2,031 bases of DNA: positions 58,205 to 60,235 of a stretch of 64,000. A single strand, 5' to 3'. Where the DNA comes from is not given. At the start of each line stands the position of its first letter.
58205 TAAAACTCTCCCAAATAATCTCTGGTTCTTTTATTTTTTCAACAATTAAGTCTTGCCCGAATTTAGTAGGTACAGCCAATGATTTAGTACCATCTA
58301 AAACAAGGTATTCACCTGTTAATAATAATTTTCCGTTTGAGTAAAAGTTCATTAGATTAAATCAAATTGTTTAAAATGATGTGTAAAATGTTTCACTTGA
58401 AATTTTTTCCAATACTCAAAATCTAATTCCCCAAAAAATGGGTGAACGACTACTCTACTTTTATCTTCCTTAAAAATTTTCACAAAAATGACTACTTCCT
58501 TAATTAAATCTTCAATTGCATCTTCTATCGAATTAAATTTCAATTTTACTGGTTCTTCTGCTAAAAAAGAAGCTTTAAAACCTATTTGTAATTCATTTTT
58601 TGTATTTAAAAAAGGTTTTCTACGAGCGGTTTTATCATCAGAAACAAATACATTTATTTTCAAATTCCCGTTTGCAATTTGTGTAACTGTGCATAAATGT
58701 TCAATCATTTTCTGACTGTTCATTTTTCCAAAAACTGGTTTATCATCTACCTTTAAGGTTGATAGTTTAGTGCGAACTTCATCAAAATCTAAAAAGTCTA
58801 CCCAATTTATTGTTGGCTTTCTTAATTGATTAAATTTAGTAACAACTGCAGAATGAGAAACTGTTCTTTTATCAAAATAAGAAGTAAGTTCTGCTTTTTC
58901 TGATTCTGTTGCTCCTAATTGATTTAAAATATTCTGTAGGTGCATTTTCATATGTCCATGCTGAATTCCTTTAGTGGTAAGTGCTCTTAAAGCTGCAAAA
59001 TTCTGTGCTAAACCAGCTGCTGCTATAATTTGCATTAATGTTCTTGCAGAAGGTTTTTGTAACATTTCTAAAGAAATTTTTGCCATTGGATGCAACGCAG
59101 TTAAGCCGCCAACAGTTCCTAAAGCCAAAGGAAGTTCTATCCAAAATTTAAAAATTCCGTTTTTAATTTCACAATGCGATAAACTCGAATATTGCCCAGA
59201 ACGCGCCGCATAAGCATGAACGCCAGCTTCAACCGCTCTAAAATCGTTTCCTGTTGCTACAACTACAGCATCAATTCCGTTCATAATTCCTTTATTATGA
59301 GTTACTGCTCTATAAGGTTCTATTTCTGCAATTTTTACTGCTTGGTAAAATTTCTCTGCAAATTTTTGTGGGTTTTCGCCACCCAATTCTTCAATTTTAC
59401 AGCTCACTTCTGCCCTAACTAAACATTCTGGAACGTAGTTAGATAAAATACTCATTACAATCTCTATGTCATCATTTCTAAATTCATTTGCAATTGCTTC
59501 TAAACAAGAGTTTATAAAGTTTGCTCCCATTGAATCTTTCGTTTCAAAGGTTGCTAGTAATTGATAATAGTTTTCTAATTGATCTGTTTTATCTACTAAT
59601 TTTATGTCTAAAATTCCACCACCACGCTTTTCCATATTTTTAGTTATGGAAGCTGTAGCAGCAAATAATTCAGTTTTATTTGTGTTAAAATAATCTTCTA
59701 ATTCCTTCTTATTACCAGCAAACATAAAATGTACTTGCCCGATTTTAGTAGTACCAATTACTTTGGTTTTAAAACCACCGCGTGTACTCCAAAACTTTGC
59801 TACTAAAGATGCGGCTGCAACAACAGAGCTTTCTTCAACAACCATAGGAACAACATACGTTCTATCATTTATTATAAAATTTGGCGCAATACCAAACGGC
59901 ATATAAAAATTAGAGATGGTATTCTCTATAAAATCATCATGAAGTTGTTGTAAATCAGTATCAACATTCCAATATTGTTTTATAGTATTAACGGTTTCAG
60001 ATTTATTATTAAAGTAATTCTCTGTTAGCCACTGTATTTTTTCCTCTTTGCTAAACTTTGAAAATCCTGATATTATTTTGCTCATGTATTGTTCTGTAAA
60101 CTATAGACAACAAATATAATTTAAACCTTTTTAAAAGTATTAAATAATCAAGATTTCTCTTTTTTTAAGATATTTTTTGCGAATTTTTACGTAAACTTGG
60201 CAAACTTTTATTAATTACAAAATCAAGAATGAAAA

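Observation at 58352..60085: HMG-CoA reductase fused to a DinB/DUF1569-like metal-binding domain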

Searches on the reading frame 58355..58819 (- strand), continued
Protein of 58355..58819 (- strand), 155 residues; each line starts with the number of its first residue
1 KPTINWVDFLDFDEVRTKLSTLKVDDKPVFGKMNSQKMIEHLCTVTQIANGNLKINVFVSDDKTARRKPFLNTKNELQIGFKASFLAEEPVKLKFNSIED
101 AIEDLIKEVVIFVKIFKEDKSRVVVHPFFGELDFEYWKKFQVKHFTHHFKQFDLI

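Call 89: find_encoding_contigs(protein=P0380, flank=3000, max_places=1)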
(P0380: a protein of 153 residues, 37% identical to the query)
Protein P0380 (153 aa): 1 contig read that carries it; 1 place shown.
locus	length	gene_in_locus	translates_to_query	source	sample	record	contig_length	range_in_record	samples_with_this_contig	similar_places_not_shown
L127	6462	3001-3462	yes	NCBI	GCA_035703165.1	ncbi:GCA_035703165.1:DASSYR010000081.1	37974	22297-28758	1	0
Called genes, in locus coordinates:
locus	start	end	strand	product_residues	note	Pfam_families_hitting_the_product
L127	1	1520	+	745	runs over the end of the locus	PF12969:DUF3857 (faint)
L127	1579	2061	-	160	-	PF01641:SelR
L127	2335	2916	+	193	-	PF00406:ADK, PF13207:AAA_17, PF13238:AAA_18, PF13671:AAA_33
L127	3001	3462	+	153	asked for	-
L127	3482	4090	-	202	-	PF18899:DUF5655, PF08818:DUF1801, PF13376:OmdA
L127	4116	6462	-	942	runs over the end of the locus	PF02739:5_3_exonuc_N, PF01367:5_3_exonuc, PF01612:DNA_pol_A_exo1, PF22619:DNA_polI_exo1, PF00476:DNA_pol_A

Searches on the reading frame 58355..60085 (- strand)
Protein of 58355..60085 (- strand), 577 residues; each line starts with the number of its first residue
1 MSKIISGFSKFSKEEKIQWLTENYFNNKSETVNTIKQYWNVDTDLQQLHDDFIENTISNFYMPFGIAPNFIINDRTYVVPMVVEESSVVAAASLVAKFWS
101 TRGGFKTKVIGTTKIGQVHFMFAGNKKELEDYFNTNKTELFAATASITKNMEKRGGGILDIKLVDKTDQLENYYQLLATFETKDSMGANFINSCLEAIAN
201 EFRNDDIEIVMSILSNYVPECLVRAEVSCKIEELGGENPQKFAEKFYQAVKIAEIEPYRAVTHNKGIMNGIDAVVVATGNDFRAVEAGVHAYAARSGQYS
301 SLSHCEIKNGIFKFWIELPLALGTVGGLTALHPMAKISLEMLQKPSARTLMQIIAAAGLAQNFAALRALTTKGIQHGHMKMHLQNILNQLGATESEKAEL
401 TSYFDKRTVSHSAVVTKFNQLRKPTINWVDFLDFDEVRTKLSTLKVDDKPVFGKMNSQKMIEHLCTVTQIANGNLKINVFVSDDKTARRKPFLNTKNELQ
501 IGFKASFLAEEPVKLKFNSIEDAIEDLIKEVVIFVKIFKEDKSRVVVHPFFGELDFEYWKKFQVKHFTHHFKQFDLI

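Call 4: search_protein_families(library=pfam, proteins=[window:58355-60085:-], max_evalue=1)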
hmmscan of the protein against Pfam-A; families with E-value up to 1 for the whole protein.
window:58355-60085:- (577 aa): 5 families
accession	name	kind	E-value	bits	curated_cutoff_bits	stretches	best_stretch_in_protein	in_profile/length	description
PF00368.23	HMG-CoA_red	-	1.6e-95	320.7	27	1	14-382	3-367/368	Hydroxymethylglutaryl-coenzyme A reductase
PF07606.16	DUF1569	-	2.8e-05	24.8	21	1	523-574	96-149/152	Protein of unknown function (DUF1569)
PF23931.1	Terminase_6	-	0.018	16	27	1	346-406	26-73/96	Terminase small subunit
PF12867.12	DinB_2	-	0.044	14.7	24.8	1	439-573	14-127/128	DinB superfamily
PF13393.11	tRNA-synt_His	-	0.13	11.9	25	1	368-474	137-245/308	Histidyl-tRNA synthetase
